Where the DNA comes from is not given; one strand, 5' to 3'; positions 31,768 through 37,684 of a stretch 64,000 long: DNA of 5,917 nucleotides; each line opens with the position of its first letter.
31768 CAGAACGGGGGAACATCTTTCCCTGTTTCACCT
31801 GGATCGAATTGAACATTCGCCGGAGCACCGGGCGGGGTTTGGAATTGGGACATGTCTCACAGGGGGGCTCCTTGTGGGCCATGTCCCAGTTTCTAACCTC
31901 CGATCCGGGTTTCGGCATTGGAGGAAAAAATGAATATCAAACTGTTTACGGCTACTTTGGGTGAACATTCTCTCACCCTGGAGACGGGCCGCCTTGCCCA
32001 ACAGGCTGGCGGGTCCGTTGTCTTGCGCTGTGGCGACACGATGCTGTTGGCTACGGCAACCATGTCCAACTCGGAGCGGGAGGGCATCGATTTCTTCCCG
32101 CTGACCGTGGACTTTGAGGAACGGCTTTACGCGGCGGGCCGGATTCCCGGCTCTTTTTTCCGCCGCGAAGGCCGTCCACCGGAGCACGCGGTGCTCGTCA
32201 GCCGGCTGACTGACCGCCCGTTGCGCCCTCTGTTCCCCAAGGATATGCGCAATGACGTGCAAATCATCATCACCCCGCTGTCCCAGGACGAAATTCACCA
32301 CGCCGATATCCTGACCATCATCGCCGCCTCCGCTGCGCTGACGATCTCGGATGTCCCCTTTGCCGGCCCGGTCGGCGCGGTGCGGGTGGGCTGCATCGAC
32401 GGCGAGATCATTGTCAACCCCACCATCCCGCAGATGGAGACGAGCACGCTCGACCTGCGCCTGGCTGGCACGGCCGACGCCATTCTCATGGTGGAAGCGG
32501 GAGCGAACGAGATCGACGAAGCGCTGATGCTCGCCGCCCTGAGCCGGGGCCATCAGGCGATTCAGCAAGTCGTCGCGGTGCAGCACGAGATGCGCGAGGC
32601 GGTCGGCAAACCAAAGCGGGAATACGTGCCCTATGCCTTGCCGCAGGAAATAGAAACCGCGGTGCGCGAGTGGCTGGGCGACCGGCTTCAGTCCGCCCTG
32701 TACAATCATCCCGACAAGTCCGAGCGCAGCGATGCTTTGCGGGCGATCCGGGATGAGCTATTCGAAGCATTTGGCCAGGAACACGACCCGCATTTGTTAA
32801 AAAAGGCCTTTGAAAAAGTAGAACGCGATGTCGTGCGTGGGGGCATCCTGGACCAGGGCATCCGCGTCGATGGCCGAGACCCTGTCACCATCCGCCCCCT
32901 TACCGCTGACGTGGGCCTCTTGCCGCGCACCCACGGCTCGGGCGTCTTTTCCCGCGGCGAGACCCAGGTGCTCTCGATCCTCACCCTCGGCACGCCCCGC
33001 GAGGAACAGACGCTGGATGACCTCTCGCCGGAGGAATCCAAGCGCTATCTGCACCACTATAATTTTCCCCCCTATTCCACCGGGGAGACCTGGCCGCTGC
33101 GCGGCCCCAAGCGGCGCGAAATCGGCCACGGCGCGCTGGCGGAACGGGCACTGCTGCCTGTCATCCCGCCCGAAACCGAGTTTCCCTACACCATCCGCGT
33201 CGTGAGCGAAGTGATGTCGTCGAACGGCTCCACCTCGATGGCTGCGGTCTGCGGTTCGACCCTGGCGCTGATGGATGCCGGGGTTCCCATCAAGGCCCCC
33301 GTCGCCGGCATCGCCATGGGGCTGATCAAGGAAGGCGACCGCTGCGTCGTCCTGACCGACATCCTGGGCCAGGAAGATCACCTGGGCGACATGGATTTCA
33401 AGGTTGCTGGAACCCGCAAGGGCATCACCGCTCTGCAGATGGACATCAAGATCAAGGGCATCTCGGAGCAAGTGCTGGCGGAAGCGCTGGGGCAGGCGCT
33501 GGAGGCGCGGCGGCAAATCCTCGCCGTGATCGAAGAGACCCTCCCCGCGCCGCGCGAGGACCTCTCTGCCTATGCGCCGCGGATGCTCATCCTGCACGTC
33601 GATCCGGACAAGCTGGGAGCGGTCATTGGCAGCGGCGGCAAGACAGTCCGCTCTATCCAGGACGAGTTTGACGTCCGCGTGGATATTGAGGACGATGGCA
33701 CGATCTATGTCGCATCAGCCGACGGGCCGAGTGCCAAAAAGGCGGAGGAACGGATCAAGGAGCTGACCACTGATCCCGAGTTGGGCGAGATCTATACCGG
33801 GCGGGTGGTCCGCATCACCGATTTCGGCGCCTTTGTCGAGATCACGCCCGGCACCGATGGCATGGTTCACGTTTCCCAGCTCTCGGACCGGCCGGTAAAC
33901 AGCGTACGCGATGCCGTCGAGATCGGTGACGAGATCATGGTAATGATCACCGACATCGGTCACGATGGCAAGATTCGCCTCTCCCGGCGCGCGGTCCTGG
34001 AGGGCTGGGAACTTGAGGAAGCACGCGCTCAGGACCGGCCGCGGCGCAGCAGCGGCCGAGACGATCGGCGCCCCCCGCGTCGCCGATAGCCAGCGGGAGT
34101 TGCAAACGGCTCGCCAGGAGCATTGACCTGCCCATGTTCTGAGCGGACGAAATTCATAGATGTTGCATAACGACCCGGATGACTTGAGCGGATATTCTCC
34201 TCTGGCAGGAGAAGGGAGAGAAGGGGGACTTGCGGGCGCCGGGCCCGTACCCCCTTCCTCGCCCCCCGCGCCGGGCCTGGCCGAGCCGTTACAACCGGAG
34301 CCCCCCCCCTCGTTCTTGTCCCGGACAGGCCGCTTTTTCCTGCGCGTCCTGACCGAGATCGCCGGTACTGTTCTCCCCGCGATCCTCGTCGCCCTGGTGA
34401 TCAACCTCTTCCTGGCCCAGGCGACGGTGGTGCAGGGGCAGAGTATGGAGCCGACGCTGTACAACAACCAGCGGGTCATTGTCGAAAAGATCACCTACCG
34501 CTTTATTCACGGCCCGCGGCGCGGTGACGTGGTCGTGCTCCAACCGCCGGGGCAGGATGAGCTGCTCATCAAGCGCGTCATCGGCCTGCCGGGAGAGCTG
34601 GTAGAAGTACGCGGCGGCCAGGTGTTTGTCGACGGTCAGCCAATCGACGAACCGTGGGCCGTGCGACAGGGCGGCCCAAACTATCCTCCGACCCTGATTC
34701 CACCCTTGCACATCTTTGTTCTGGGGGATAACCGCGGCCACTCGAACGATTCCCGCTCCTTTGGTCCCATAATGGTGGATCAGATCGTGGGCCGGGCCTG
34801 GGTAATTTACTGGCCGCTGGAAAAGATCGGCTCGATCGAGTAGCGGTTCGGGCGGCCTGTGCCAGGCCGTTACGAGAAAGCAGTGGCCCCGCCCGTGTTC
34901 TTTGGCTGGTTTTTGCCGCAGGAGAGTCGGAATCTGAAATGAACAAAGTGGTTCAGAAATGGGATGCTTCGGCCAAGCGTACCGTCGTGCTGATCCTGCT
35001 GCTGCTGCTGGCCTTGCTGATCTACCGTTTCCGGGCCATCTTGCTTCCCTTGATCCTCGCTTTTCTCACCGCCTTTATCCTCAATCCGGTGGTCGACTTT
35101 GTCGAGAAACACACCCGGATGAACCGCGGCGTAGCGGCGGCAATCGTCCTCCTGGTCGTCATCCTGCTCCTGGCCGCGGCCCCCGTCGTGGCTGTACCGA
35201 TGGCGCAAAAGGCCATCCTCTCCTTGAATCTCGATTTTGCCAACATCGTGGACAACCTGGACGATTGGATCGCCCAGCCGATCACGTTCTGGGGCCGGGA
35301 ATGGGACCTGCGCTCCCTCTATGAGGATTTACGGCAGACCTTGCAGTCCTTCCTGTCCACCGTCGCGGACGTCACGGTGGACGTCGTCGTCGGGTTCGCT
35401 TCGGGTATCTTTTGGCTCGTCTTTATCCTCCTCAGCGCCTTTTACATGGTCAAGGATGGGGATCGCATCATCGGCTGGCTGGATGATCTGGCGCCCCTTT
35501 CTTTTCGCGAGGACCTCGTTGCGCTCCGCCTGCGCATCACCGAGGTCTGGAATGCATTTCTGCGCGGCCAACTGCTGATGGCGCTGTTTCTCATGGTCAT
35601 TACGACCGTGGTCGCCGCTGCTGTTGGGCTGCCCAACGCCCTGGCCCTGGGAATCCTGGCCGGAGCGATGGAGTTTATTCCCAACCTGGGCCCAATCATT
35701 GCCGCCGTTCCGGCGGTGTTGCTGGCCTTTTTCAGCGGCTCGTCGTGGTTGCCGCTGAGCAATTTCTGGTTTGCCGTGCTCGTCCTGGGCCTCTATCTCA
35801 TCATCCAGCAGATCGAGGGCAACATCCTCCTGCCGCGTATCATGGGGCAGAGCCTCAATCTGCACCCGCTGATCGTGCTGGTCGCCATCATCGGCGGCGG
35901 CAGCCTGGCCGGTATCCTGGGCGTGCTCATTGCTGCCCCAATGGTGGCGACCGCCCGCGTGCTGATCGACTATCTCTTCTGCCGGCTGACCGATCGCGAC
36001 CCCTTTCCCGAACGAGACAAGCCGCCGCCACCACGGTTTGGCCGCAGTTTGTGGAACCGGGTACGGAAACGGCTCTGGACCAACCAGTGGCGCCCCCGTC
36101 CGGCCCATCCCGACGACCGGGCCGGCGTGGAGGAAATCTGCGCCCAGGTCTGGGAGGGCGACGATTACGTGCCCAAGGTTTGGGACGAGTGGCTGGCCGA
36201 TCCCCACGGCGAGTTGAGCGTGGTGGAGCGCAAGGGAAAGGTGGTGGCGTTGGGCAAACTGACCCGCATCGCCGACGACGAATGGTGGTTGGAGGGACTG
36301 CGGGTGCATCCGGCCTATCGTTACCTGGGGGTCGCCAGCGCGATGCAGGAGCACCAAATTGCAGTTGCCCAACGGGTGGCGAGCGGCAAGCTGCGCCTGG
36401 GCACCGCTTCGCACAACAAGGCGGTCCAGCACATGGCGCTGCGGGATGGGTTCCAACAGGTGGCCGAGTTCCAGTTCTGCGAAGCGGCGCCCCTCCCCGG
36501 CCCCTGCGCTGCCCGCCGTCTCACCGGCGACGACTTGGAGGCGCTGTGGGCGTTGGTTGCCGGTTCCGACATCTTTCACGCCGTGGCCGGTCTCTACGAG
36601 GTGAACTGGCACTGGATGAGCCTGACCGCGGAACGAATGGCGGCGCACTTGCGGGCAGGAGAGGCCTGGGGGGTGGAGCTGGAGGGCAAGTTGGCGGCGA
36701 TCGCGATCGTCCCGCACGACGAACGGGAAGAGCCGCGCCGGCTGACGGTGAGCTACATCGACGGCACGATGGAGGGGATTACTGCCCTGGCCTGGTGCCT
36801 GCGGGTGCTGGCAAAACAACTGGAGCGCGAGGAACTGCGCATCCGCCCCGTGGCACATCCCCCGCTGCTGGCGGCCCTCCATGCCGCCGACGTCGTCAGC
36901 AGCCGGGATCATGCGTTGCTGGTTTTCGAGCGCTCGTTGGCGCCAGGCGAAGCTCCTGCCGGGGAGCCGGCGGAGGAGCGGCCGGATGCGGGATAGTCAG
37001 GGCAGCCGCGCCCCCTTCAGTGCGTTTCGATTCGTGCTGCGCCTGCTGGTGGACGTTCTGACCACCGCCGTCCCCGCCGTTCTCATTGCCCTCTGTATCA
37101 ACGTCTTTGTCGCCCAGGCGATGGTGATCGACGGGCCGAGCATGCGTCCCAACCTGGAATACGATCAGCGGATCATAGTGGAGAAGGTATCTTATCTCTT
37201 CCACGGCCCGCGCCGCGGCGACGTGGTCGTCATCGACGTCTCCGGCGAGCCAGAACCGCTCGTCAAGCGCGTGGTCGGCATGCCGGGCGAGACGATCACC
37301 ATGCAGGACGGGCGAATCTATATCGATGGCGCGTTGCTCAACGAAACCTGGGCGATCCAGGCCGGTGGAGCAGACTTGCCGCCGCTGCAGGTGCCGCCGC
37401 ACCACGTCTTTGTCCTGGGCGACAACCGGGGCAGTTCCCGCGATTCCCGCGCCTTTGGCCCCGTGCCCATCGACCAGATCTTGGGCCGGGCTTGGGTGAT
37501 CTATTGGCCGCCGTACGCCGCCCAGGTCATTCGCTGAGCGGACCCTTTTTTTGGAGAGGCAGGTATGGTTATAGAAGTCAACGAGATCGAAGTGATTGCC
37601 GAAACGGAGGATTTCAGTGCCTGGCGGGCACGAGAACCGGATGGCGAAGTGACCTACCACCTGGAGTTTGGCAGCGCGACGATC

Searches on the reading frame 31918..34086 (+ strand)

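Call 35: search_protein_families(library=pfam, proteins=[window:31918-34086:+], max_evalue=0.001)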
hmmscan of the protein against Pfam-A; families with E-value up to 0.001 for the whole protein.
window:31918-34086:+ (723 aa): 6 families
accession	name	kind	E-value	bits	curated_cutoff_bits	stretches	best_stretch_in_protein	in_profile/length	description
PF01138.27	RNase_PH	-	2.4e-56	190.2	25.5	2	325-457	2-130/130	3' exoribonuclease family, domain 1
PF03725.20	RNase_PH_C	-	7.3e-23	80.7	20.8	2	150-213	1-66/67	3' exoribonuclease family, domain 2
PF00575.29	S1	-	2.3e-17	63.6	22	1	620-691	2-74/74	S1 RNA binding domain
PF03726.19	PNPase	-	3.8e-14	53.4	24.6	1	244-321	1-81/81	Polyribonucleotide nucleotidyltransferase, RNA binding domain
PF00013.35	KH_1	-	5.5e-09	36.1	21.5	1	559-614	4-65/66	KH domain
PF13083.13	KH_KhpA-B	-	0.00053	20.3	32.1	0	556-581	30-55/73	KhpA/KhpB, KH domain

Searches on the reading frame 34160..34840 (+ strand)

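Call 35: search_protein_families(library=pfam, proteins=[window:34160-34840:+], max_evalue=0.001)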
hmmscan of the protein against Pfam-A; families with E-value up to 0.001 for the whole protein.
window:34160-34840:+ (227 aa): 2 families
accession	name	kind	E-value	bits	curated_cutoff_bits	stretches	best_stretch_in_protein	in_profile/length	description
PF10502.14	Peptidase_S26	-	3.9e-44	151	22.9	1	65-218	2-168/168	Signal peptidase, peptidase S26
PF00717.28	Peptidase_S24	-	0.00024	21.2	23.3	1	88-141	37-83/116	Peptidase S24-like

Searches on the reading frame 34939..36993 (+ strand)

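Call 35: search_protein_families(library=pfam, proteins=[window:34939-36993:+], max_evalue=0.001)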
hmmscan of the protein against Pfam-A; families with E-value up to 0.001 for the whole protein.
window:34939-36993:+ (685 aa): 3 families
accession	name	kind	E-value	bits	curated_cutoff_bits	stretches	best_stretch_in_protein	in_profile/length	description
PF01594.21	AI-2E_transport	-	5e-58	197.3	34.3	1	18-345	4-325/327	AI-2E family transporter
PF00583.31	Acetyltransf_1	-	6.5e-11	43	20.7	1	407-505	16-116/116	Acetyltransferase (GNAT) family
PF13508.13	Acetyltransf_7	-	8.1e-05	23.4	27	1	424-505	3-82/84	Acetyltransferase (GNAT) domain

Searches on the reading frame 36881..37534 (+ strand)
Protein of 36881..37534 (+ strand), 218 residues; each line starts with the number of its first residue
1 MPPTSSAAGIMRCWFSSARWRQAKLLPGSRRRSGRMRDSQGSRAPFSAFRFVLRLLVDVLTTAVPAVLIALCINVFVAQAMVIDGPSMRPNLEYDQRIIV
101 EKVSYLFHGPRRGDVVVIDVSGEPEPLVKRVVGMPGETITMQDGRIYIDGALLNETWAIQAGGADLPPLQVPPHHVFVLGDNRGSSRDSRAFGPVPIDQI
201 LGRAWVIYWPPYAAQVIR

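Call 35: search_protein_families(library=pfam, proteins=[window:36881-37534:+], max_evalue=0.001)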
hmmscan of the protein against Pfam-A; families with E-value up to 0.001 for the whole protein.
window:36881-37534:+ (218 aa): 1 family
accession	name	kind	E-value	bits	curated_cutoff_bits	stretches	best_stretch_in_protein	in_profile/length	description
PF10502.14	Peptidase_S26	-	7.7e-44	150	22.9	1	58-209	3-168/168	Signal peptidase, peptidase S26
